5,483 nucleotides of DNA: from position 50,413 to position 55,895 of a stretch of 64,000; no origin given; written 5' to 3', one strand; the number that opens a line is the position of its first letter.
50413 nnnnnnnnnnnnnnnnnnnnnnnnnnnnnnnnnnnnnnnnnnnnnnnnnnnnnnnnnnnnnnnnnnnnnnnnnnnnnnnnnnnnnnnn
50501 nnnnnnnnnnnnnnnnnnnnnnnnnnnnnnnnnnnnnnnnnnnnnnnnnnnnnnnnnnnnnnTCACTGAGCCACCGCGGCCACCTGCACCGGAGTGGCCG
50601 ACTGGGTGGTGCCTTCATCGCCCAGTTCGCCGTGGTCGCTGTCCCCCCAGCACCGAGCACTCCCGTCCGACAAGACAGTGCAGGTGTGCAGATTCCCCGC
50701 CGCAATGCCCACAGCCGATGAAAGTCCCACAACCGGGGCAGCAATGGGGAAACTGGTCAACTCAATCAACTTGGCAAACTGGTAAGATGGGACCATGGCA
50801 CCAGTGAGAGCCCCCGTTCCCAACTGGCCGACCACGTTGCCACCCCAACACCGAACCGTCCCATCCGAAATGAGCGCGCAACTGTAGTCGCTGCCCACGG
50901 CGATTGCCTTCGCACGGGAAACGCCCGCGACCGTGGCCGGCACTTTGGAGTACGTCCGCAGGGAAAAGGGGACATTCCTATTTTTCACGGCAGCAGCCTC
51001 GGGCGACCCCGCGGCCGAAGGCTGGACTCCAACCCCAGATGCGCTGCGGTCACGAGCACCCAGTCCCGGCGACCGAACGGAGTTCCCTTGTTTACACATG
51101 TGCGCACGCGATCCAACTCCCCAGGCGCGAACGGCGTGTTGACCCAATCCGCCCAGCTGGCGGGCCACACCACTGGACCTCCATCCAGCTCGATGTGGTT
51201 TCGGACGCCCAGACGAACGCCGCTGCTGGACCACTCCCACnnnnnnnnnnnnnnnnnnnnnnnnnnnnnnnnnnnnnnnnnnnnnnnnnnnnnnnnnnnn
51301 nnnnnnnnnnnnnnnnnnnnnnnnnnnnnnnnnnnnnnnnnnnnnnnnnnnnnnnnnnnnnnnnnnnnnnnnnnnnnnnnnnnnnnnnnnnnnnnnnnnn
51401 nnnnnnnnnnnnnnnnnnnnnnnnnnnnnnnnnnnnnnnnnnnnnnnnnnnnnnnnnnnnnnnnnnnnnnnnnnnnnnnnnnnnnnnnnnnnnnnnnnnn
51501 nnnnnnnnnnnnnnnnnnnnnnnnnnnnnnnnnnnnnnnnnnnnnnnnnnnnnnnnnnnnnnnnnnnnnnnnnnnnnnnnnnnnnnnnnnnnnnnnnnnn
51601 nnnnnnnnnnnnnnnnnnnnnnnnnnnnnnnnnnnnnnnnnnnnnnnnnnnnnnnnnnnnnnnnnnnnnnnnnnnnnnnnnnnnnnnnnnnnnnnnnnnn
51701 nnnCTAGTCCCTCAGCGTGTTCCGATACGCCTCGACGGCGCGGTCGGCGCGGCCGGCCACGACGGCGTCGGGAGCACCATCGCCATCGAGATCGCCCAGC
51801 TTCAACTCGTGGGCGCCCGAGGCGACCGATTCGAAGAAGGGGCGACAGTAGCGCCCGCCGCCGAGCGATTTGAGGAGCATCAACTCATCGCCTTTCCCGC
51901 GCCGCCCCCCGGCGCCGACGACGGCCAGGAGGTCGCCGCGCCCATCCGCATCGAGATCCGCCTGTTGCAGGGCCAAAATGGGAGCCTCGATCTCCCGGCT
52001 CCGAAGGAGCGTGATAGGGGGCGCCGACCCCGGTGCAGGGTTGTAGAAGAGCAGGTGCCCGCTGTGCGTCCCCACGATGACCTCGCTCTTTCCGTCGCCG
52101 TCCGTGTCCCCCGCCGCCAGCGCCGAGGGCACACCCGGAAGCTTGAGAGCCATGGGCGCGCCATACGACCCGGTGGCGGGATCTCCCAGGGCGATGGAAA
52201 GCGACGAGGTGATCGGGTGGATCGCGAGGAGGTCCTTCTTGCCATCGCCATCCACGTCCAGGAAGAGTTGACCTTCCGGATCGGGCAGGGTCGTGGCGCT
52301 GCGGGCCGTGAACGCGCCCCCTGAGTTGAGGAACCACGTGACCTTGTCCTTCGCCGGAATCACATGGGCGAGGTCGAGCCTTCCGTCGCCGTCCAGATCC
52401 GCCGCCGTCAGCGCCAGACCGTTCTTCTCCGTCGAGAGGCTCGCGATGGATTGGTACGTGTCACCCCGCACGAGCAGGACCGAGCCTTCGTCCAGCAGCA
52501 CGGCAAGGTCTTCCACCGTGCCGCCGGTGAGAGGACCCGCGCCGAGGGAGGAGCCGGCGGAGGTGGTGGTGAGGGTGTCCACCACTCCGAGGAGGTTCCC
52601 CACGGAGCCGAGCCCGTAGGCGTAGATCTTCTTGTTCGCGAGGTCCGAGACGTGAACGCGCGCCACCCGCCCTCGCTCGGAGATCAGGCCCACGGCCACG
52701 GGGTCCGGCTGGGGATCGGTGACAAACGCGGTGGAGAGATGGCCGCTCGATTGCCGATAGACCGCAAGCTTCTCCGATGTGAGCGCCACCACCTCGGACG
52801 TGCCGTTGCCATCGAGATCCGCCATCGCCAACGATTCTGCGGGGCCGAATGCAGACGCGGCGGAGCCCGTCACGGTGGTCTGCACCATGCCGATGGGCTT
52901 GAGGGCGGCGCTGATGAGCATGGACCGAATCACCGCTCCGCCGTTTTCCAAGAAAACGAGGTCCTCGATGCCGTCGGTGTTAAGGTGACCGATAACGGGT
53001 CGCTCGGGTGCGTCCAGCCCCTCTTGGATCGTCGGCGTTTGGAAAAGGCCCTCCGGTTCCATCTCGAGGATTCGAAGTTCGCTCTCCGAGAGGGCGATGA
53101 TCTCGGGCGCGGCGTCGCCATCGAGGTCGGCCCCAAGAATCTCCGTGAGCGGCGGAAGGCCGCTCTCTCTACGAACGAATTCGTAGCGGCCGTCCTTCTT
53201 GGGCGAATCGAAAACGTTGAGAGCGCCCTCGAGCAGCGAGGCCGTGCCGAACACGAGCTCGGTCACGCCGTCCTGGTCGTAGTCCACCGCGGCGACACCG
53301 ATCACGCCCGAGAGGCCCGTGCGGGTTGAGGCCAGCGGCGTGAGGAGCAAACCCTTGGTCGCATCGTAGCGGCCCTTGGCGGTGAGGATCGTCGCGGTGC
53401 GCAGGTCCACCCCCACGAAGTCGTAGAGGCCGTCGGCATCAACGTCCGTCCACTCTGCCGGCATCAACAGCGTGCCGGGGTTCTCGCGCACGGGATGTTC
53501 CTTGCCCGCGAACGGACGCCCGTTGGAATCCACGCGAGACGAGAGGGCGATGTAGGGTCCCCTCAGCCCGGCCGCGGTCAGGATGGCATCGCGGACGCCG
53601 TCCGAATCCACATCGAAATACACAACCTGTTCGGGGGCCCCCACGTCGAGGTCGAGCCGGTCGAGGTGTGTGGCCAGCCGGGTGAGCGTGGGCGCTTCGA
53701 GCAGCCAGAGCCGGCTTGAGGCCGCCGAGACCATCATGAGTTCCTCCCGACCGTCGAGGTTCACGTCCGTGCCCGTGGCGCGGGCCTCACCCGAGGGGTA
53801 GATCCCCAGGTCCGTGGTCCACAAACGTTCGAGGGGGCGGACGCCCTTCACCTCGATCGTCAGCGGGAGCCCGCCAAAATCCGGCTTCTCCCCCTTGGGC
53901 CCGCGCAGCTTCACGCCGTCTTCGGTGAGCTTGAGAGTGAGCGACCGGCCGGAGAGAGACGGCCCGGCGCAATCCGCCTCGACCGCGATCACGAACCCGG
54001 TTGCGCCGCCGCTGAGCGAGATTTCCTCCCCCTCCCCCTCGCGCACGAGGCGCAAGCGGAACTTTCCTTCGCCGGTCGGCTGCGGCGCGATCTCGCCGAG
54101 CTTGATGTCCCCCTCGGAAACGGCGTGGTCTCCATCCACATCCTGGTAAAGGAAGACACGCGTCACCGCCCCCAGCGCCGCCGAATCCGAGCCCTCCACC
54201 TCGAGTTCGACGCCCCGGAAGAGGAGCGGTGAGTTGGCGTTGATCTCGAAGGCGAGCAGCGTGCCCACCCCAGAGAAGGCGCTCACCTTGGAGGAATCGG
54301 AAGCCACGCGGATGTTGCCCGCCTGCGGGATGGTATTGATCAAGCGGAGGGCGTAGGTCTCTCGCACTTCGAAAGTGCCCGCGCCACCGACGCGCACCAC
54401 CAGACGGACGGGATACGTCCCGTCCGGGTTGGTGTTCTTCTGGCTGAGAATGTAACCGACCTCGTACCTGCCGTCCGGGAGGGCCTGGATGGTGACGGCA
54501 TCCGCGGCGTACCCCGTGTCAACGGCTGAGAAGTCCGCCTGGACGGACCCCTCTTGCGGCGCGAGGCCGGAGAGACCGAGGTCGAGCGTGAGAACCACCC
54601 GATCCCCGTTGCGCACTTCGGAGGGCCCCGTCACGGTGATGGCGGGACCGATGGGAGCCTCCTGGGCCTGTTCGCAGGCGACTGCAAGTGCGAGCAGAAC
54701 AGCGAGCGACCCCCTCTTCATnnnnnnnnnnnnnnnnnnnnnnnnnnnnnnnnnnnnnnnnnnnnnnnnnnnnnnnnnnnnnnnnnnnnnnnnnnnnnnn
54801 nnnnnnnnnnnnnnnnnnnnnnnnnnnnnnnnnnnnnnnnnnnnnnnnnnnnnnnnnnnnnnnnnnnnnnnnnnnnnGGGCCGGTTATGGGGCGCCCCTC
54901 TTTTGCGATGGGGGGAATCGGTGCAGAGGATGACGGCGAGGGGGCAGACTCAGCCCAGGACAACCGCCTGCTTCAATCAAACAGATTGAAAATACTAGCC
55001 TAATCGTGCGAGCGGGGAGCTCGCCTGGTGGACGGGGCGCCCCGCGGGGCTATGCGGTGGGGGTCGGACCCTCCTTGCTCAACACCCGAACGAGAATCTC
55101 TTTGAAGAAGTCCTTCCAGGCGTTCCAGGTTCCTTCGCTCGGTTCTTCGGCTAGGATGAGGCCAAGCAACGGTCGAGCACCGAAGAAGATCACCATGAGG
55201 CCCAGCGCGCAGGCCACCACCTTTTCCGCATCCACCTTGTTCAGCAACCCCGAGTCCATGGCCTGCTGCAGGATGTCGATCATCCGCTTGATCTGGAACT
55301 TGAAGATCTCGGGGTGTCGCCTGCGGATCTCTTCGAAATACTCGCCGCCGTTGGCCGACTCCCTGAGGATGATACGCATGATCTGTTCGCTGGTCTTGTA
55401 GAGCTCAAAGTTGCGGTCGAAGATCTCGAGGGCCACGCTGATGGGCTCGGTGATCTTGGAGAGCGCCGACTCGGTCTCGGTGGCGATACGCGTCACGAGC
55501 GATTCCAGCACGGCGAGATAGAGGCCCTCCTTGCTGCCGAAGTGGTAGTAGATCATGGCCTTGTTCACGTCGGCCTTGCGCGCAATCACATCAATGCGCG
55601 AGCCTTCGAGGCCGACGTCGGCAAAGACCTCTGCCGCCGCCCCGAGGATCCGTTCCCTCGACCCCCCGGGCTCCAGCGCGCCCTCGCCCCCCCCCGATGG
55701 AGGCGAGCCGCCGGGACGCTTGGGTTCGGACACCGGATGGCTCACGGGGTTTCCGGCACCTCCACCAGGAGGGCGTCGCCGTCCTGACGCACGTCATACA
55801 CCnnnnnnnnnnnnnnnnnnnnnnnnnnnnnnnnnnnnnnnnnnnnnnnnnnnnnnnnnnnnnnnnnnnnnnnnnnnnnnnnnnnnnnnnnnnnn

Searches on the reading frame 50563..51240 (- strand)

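Call 19: search_protein_families(library=pfam, proteins=[window:50563-51240:-], max_evalue=0.01)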
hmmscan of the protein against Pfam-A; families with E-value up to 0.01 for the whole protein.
window:50563-51240:- (225 aa): 3 families
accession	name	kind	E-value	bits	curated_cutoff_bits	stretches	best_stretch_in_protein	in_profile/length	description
PF25390.1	WD40_RLD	-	2.2e-16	60.6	150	1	97-221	187-293/363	RCC1-like domain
PF13540.12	RCC1_2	-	1.1e-14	54.2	22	2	111-139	2-30/30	Regulator of chromosome condensation (RCC1) repeat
PF00415.24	RCC1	-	1.1e-09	39.1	21.7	0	126-188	1-49/50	Regulator of chromosome condensation (RCC1) repeat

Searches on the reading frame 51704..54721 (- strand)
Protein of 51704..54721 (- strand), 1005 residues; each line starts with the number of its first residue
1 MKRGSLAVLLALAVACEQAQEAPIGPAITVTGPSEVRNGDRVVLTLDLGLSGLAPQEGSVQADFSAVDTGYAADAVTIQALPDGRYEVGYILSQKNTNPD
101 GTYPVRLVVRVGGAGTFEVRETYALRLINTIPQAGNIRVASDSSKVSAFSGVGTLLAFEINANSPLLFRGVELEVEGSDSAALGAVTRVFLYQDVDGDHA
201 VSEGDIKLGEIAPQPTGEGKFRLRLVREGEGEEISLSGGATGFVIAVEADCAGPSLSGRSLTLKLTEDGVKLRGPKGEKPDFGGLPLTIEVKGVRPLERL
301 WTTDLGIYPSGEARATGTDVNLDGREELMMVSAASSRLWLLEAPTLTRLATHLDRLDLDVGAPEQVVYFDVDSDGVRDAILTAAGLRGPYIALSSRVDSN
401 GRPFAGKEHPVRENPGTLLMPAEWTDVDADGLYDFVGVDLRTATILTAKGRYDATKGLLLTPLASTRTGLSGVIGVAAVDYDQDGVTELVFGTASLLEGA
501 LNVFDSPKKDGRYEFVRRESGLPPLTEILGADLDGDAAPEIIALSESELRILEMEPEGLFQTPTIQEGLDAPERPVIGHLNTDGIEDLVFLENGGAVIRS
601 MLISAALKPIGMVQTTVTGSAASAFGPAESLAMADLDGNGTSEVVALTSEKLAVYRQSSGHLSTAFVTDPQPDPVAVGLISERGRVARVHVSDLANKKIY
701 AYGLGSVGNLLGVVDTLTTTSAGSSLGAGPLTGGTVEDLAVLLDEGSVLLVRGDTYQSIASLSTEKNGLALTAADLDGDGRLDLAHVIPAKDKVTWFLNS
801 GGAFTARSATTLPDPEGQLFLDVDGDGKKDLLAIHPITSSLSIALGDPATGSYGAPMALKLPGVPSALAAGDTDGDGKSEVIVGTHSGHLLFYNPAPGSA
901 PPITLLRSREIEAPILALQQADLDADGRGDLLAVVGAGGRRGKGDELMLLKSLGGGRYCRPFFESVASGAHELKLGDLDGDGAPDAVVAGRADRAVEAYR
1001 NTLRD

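Call 19: search_protein_families(library=pfam, proteins=[window:51704-54721:-], max_evalue=0.01)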
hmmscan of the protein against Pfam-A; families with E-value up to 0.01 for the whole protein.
window:51704-54721:- (1005 aa): 7 families
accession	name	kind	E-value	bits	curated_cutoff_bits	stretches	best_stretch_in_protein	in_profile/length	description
PF13517.12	FG-GAP_3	-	2.1e-40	137.6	26.9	6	822-883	1-61/61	FG-GAP-like repeat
PF01839.29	FG-GAP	-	5.6e-12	45.7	22.1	1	865-887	2-24/37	FG-GAP repeat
PF12256.14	TcdB_toxin_midN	-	1.9e-06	27.8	24.8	0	761-796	20-57/181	Insecticide toxin TcdB middle/N-terminal region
PF00404.24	Dockerin_1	-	5.7e-05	23.7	22.9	0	768-783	30-45/57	Dockerin type I domain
PF23743.1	Beta-prop_BBS7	-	0.00065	19.5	27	0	858-932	163-238/299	BBS7 beta-propeller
PF15907.11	Itfg2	-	0.0023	17.7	27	0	962-1000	67-104/330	Integrin-alpha FG-GAP repeat-containing protein 2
PF14783.12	BBS2_Mid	-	0.0053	17.3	27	0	867-889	82-104/108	Ciliary BBSome complex subunit 2, middle region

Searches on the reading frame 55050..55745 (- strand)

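Call 19: search_protein_families(library=pfam, proteins=[window:55050-55745:-], max_evalue=0.01)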
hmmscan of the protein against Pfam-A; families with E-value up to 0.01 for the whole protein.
window:55050-55745:- (231 aa): 2 families
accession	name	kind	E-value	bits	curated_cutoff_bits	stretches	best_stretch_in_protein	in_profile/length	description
PF00440.29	TetR_N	-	6e-14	52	24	1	33-79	1-47/47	Bacterial regulatory proteins, tetR family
PF17938.6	TetR_C_29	-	2.9e-05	24.6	26.2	1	108-206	8-106/119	Tetracyclin repressor-like, C-terminal domain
